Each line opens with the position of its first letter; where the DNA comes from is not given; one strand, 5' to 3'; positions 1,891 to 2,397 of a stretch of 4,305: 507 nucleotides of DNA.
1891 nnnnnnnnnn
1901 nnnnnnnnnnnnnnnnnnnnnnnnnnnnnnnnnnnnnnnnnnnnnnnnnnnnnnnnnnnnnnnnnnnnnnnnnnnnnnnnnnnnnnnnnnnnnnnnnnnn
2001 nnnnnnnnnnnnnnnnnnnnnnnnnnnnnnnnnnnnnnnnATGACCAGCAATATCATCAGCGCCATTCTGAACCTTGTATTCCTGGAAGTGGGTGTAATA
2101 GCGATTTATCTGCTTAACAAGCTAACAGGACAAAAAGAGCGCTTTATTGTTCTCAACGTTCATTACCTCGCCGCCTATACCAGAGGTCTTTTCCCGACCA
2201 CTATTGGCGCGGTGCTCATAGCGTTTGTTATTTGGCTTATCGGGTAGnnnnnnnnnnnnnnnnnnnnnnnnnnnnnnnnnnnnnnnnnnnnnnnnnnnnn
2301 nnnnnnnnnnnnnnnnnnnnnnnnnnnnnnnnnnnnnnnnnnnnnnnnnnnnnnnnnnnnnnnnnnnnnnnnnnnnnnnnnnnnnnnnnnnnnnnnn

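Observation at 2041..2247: Small two-helix membrane protein placed directly after cox-like in the early transcript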

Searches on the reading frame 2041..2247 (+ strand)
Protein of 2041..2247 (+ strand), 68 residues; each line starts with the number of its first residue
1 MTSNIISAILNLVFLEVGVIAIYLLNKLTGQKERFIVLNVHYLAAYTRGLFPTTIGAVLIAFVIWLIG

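Call 6: search_protein_families(library=pfam, proteins=[window:2041-2247:+], max_evalue=0.1)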
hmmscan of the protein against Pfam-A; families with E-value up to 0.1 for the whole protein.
window:2041-2247:+ (68 aa): 0 families

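Call 10: search_protein_families(library=phrogs, proteins=[window:2041-2247:+], max_evalue=0.1)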
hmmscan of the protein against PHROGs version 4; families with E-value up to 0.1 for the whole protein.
window:2041-2247:+ (68 aa): 1 family
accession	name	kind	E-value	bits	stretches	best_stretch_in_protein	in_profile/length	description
phrog_14475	-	unknown function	6e-30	104.4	1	1-68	1-68/68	-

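Call 11: search_protein_families(library=ncbifam, proteins=[window:2041-2247:+], max_evalue=0.1)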
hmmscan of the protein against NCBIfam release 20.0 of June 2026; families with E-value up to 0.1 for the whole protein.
window:2041-2247:+ (68 aa): 0 families

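Call 12: search_protein_families(library=padloc, proteins=[window:2041-2247:+], max_evalue=0.1)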
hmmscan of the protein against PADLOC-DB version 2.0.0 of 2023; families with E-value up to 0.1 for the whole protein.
window:2041-2247:+ (68 aa): 0 families

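Call 13: find_homologous_proteins(query=window:2041-2244:+, max_evalue=0.001)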
Query window:2041-2244:+ (68 aa): 27 proteins with E <= 0.001 among 28 candidates.
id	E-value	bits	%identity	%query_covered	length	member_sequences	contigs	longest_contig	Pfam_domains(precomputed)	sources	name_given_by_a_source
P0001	1.3e-31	125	93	99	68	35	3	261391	-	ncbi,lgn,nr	ncbi:hypothetical protein ACUYWG_000703 [Escherichia coli]|nr:hypothetical protein [Escherichia coli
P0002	3.0e-31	124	94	100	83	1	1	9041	-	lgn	-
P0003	3.0e-31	124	94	100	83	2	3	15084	-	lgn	-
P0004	8.5e-30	119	90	100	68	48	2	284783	-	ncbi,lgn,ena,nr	ncbi:TPA: hypothetical protein J1460_000225 [Escherichia coli]|nr:hypothetical protein [Escherichia 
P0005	1.0e-29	119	91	99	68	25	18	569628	-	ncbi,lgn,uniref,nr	ncbi:hypothetical protein [Escherichia coli]|uniref:hypothetical protein n=1 Tax=Escherichia coli Ta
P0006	1.0e-29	119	90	100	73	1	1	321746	-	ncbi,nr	ncbi:hypothetical protein OJ542_000674 [Escherichia coli]|nr:hypothetical protein [Escherichia coli]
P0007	1.2e-29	119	90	100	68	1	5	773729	-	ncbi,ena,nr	ncbi:hypothetical protein A4V56_000361 [Escherichia coli]|nr:hypothetical protein [Escherichia coli]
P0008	1.9e-29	118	90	100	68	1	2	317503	-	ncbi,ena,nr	ncbi:TPA: hypothetical protein L5120_001375 [Escherichia coli]|nr:hypothetical protein [Escherichia 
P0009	2.2e-29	118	90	100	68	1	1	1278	-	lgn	-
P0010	2.5e-29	118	90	100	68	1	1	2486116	-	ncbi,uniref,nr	ncbi:hypothetical protein [Escherichia coli]|uniref:hypothetical protein n=1 Tax=Escherichia coli Ta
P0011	2.9e-29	118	87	100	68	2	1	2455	-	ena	-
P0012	3.8e-29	117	90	100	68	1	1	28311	-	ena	-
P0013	6.5e-29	116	88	100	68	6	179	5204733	-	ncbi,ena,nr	ncbi:hypothetical protein OZ488_003228 [Escherichia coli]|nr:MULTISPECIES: hypothetical protein [Esc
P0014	8.5e-29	116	87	100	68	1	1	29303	-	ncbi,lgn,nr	ncbi:TPA: hypothetical protein N8Q13_004782 [Escherichia coli]|nr:hypothetical protein [Escherichia 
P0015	2.1e-28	115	82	100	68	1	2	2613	-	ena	-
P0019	1.4e-24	103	76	100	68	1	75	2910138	-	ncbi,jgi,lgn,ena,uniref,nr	ncbi:hypothetical protein PO596_14565 [Escherichia coli]|uniref:hypothetical protein n=1 Tax=Escheri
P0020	1.5e-24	103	78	100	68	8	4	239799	-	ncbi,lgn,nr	ncbi:hypothetical protein H0643_004403 [Salmonella enterica]|nr:hypothetical protein [Escherichia co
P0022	5.9e-23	98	75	99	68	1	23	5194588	-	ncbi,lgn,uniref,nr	ncbi:hypothetical protein EY011_11760 [Shigella flexneri]|uniref:Uncharacterized protein n=1 Tax=Esc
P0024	2.5e-22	96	72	100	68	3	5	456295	-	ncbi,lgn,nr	ncbi:hypothetical protein RCM87_03490 [Escherichia marmotae]|nr:hypothetical protein [Escherichia ma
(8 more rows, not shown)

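Call 16: find_related_loci(query=window:2041-2244:+, collection=genome_contigs, flank=5000)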
Query window:2041-2244:+ (68 aa) in genome_contigs; peptide patterns used: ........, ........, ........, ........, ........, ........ (x = any residue, [..] = any of these).
318 stretches matched a pattern, but none encodes a relative of the query by tblastn (E <= 1e-3).

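Call 18: find_encoding_contigs(protein=P0019, flank=4000, max_places=4)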
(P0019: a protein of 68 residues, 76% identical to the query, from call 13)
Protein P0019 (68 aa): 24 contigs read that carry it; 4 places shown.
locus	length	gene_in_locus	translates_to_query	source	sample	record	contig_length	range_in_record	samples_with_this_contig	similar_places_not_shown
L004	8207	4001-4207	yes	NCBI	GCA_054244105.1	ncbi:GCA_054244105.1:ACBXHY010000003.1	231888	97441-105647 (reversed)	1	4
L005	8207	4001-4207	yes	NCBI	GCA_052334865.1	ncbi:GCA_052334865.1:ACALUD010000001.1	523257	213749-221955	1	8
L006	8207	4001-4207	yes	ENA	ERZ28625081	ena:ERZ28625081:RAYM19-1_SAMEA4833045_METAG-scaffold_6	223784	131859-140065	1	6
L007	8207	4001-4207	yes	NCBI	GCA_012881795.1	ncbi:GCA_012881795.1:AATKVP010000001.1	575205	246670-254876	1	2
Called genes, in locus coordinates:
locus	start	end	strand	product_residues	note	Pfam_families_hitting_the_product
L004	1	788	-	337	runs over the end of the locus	PF01118:Semialdhyde_dh, PF02774:Semialdhyde_dhC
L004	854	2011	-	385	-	PF00389:2-Hacid_dh, PF02826:2-Hacid_dh_C, PF11890:DUF3410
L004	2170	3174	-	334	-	PF24624:Int_N, PF00589:Phage_integrase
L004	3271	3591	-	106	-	PF13560:HTH_31 (weak), PF12844:HTH_19 (weak)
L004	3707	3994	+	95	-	PF10743:Phage_Cox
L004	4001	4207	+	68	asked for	-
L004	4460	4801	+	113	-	PF15958:DUF4761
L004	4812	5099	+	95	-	-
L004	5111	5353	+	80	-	PF15946:DUF4754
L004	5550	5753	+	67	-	-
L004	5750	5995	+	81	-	PF12802:MarR_2 (weak), PF13412:HTH_24 (weak)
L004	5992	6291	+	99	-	-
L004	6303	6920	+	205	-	PF10554:Phage_ASH (weak)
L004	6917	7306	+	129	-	-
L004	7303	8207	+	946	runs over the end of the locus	PF05840:Phage_GPA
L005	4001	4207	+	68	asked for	-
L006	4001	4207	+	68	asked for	-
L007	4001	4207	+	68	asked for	-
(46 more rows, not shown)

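Call 19: find_encoding_contigs(protein=P0024, flank=4000, max_places=3)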
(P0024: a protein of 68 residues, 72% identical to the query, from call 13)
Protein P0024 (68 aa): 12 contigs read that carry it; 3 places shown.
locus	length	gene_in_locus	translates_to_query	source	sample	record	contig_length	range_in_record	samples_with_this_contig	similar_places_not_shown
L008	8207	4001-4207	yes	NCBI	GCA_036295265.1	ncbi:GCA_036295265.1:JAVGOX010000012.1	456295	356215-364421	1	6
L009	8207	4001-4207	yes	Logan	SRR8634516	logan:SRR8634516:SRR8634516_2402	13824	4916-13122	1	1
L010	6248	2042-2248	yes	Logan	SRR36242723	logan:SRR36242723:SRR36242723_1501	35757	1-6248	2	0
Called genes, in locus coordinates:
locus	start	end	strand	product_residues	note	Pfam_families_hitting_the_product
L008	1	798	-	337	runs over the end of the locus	PF01118:Semialdhyde_dh, PF02774:Semialdhyde_dhC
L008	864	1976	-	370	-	PF00389:2-Hacid_dh, PF02826:2-Hacid_dh_C, PF11890:DUF3410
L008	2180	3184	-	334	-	PF24624:Int_N, PF00589:Phage_integrase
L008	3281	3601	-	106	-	PF13560:HTH_31 (weak), PF12844:HTH_19 (weak), PF01381:HTH_3 (weak)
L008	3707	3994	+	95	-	PF10743:Phage_Cox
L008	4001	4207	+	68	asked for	-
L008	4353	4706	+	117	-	PF15958:DUF4761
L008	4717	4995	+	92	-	-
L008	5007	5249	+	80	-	PF15946:DUF4754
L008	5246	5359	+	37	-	-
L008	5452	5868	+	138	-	-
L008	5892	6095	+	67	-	-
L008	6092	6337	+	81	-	PF12802:MarR_2 (weak), PF13412:HTH_24 (weak)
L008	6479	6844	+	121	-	-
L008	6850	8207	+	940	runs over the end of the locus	PF05840:Phage_GPA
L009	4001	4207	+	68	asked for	-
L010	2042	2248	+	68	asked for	-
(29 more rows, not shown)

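Call 20: search_dna_similar(query=window:2041-2244:+, collection=phages, mode=protein, max_evalue=0.01, max_rows=40)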
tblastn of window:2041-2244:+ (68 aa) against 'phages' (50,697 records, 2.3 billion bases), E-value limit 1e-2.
Records with a match: 5; places in all: 5; records where one place covers at least 80% of the query: 5.
Best place of each record, by identity: 90-95% 1; 60-80% 4.
By first word of the organism name: Xuanwuvirus 2; Escherichia 2; Citrobacter 1.
By host as written in the record: - 2; Citrobacter rodentium DBS100 1; Escherichia coli C 1; Escherichia coli 1.
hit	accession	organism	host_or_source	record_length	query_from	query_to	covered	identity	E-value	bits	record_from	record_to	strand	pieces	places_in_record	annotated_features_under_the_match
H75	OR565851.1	Citrobacter phage Shae_phiSM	Citrobacter rodentium DBS100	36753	1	68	100%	91.2%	8e-33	123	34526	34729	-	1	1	hypothetical protein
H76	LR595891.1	Xuanwuvirus P884B11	-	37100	1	68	100%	70.6%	3e-25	101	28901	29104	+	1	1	FIG00642114: hypothetical protein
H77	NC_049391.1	Xuanwuvirus P884B11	-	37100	1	68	100%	70.6%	3e-25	101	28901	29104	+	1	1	FIG00642114: hypothetical protein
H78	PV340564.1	Escherichia phage PhiR44_2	Escherichia coli C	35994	1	68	100%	70.6%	1e-24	100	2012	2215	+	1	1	hypothetical protein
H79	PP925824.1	Escherichia phage Chuche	Escherichia coli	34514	1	68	100%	64.7%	8e-23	95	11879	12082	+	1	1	hypothetical protein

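Call 23: get_annotated_region(hit=H79, flank=3000)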
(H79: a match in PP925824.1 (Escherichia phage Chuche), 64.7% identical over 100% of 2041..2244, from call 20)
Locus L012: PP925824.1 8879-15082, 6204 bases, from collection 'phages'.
description: Escherichia phage Chuche, complete genome.
organism: Escherichia phage Chuche (NCBI taxid 3233692)
taxonomy: Viruses
host: Escherichia coli; source: mud near tree; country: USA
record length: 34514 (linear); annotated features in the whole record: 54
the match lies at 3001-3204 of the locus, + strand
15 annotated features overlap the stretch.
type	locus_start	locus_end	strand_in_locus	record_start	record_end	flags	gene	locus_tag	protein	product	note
CDS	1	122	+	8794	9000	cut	-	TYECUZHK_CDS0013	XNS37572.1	gpCom control of modification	-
CDS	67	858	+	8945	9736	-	-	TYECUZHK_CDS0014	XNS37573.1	DNA methyltransferase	-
CDS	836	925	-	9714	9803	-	-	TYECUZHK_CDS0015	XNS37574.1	hypothetical protein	-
CDS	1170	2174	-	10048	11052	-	-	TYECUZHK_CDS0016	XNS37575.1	integrase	-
CDS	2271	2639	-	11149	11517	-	-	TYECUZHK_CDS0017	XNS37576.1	transcriptional regulator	-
CDS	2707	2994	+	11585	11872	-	-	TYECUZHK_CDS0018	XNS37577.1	Cox-like excisionase and repressor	-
CDS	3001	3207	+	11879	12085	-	-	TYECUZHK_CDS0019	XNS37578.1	hypothetical protein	-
CDS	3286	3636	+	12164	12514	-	-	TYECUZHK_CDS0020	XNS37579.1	hypothetical protein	-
CDS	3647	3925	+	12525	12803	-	-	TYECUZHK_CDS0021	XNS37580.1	hypothetical protein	-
CDS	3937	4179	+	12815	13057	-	-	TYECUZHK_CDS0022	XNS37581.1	hypothetical protein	-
CDS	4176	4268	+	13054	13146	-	-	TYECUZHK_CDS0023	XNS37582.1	hypothetical protein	-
CDS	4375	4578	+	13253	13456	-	-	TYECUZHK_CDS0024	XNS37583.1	hypothetical protein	-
CDS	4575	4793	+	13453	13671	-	-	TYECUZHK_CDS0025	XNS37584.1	hypothetical protein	-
CDS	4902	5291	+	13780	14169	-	-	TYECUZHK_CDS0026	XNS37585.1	hypothetical protein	-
CDS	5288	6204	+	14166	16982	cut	-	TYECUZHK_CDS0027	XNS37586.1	hypothetical protein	-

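Call 24: get_annotated_region(hit=H76, flank=3000)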
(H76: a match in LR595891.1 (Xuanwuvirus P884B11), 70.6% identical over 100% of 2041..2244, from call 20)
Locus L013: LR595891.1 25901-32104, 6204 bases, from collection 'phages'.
description: Escherichia virus P88_4B11 genome assembly, chromosome: 1.
organism: Xuanwuvirus P884B11 (NCBI taxid 2844224)
taxonomy: Viruses; Duplodnaviria; Heunggongvirae; Uroviricota; Caudoviricetes; Peduoviridae; Xuanwuvirus
host: -; source: -; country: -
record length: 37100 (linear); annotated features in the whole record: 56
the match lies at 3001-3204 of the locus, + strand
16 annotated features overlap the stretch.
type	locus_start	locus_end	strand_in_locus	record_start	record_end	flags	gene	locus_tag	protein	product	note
CDS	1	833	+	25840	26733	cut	-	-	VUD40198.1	FIG00639972: hypothetical protein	-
CDS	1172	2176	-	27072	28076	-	-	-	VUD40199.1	Integrase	-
CDS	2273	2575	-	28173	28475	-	-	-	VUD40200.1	hypothetical protein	-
CDS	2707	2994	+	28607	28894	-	-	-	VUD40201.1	Cox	-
CDS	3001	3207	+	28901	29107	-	-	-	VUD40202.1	FIG00642114: hypothetical protein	-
CDS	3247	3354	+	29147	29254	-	-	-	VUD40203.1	hypothetical protein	-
CDS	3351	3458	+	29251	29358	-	-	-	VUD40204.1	hypothetical protein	-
CDS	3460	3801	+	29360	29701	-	-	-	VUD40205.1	hypothetical protein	-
CDS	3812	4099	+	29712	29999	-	-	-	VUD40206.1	hypothetical protein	-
CDS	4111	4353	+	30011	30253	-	-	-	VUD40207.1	hypothetical protein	-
CDS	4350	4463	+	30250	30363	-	-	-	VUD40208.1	hypothetical protein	-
CDS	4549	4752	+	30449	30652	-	-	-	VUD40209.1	hypothetical protein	-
CDS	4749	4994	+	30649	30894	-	-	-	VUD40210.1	hypothetical protein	-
CDS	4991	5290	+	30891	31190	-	-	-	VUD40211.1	hypothetical protein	-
CDS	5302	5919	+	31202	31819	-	-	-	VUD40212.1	hypothetical protein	-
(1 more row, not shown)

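Call 37: predict_structure(alignment_id=A1)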
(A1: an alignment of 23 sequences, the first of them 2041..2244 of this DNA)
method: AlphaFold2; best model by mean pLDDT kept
length: 68 residues; sequences in the alignment: 23
mean_pLDDT: 73.6   pTM: 0.53
mean pLDDT of the five models: 73.6, 66.9, 65.7, 62.7, 60.0
residues with pLDDT >= 90: 0; 70-90: 51; 50-70: 17; < 50: 0
segments of 3 or more residues with pLDDT < 50: none
pLDDT, mean of each block of 10 residues (from residue 1): 73 80 78 75 75 67 67
secondary structure, 60 per line:
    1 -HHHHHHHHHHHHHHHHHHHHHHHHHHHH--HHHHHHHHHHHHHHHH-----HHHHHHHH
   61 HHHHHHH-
elements in order: H2-29 H32-47 H53-67

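Call 40: search_solved_structures(query=A1, max_evalue=10)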
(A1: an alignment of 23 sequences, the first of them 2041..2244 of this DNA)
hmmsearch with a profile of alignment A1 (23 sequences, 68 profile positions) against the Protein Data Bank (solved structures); distinct sequences matched with E-value up to 10: 3.
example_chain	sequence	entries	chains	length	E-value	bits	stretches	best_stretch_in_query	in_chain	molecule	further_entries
2qlk_A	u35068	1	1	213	0.059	17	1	22-60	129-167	Fiber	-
3bq4_A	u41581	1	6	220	0.063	16.9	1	22-60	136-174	Fiber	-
3l88_A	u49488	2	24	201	1.4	12.6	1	22-59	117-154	Fiber protein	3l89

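Call 43: fold_search(model_id=the predicted structure, library=viral)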
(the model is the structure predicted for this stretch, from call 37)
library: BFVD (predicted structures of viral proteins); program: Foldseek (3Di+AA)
matches with E <= 10: 9; with E <= 0.001: 0
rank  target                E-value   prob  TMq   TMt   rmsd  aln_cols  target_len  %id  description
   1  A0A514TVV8            6.2e+00  0.06  0.38  0.34  14.3        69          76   26  Uncharacterized protein [Aeromonas phage D3]
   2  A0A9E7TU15            6.2e+00  0.04  0.32  0.22   6.8        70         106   20  (no name in the UniProt tables at hand)
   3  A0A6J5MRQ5            7.1e+00  0.08  0.44  0.40   5.5        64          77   14  Uncharacterized protein [uncultured Caudovirales phage]
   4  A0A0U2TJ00            7.6e+00  0.05  0.32  0.33  10.4        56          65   20  Uncharacterized protein [Pseudomonas phage SM1]
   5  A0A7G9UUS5            8.1e+00  0.06  0.39  0.35  14.2        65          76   22  (no name in the UniProt tables at hand)
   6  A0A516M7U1            8.7e+00  0.15  0.50  0.63   1.5        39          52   13  (no name in the UniProt tables at hand)
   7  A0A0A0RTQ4            8.7e+00  0.11  0.48  0.56   1.9        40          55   12  (no name in the UniProt tables at hand)
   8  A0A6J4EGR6            8.7e+00  0.11  0.56  0.61   8.6        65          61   18  Uncharacterized protein [Escherichia phage O18-011]
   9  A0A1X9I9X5            8.7e+00  0.04  0.38  0.37   8.4        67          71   19  Uncharacterized protein [Staphylococcus phage vB_SscM-1]

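Call 47: search_protein_representatives(alignment_id=A1)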
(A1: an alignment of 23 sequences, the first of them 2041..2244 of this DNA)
Query: 23 sequences, 68 profile positions. Proteins with E-value up to 0.001 (for the whole library): 5; up to 1e-10: 4; up to 1e-30: 2. The best 5 are listed.
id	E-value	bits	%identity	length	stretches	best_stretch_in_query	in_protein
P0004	1.2e-37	144.2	-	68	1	1-68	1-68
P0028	2.2e-36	140.2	-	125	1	1-68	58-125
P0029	1.9e-27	111.6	-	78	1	13-68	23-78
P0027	1.1e-17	80.3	-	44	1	25-68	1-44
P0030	1.8e-05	41.2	-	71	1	3-67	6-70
